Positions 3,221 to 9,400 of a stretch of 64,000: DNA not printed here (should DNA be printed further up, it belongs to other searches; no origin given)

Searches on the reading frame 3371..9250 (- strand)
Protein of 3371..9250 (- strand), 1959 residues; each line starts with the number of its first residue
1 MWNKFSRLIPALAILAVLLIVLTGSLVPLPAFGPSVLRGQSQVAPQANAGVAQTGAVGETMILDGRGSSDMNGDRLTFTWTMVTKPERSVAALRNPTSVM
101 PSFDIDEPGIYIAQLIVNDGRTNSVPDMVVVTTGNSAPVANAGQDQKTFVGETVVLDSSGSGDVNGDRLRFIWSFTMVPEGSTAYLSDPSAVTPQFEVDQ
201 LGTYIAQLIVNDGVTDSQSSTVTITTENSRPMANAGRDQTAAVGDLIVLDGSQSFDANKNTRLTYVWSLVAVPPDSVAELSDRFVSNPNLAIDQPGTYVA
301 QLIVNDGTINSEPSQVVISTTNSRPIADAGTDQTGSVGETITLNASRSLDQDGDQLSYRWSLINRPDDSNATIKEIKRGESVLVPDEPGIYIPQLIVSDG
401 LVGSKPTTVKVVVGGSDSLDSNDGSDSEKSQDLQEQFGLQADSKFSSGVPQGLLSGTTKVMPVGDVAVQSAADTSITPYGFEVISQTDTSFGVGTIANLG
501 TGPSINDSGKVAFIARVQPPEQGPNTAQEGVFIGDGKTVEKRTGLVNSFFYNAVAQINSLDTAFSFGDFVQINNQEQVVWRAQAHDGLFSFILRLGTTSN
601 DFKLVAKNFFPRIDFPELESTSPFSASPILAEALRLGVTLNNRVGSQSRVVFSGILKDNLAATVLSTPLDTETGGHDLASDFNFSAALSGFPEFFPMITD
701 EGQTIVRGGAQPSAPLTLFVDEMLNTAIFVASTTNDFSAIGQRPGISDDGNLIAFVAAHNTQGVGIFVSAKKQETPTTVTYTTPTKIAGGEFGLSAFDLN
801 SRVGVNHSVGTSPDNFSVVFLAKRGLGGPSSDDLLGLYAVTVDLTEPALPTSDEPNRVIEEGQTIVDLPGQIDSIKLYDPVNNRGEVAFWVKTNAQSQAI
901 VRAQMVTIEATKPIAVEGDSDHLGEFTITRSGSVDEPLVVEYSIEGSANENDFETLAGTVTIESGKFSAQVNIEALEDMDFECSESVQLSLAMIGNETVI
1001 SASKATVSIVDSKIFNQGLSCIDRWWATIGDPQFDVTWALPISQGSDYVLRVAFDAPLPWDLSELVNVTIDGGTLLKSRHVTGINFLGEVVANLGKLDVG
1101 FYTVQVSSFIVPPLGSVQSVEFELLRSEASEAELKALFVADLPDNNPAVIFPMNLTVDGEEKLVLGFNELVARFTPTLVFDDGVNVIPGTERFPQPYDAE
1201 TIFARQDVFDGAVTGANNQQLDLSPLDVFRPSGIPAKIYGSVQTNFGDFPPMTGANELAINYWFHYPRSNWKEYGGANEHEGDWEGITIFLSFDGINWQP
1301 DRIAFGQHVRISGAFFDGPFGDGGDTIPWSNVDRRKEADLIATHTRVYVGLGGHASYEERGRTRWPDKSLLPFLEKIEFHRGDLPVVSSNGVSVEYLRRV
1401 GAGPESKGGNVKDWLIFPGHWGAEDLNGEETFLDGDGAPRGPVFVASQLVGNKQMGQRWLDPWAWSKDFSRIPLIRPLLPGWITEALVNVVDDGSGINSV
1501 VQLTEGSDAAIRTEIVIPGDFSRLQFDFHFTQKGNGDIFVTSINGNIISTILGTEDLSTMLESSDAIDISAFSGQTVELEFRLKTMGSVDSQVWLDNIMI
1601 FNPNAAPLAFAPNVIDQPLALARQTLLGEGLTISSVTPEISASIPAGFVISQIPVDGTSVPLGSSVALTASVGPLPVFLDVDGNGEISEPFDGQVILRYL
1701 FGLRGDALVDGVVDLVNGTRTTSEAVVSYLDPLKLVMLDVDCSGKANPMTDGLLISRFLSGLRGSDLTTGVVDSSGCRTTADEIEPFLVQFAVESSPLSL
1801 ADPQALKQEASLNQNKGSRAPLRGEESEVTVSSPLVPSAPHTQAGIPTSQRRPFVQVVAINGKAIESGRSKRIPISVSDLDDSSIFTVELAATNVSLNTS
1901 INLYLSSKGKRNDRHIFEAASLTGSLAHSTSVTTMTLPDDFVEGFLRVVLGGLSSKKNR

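Call 65: search_protein_families(library=pfam, proteins=[window:3371-9250:-], max_evalue=0.001)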
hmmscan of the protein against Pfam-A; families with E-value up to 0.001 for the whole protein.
window:3371-9250:- (1959 aa): 7 families
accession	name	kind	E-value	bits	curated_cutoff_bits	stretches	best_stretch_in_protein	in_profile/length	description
PF18911.6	PKD_4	-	1.8e-31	108.5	27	4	322-400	1-71/85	PKD domain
PF22352.2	K319L-like_PKD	-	2.4e-27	95.2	27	3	329-413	1-84/84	K319L-like, PKD domain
PF02010.21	REJ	-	7.1e-13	48.4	25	1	170-289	15-139/452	REJ domain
PF21027.3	Sde0182_C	-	1.2e-12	48.6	27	0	340-377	1-40/83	Cellulose-binding protein Sde0182, C-terminal domain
PF03793.24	PASTA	-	8.8e-09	35.6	23.2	1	1612-1671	4-63/64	PASTA domain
PF00801.26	PKD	-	6.7e-06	26.4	23.5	0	334-400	10-68/80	PKD domain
PF03160.20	Calx-beta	-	0.00024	21.6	27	1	920-1012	20-118/119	Calx-beta domain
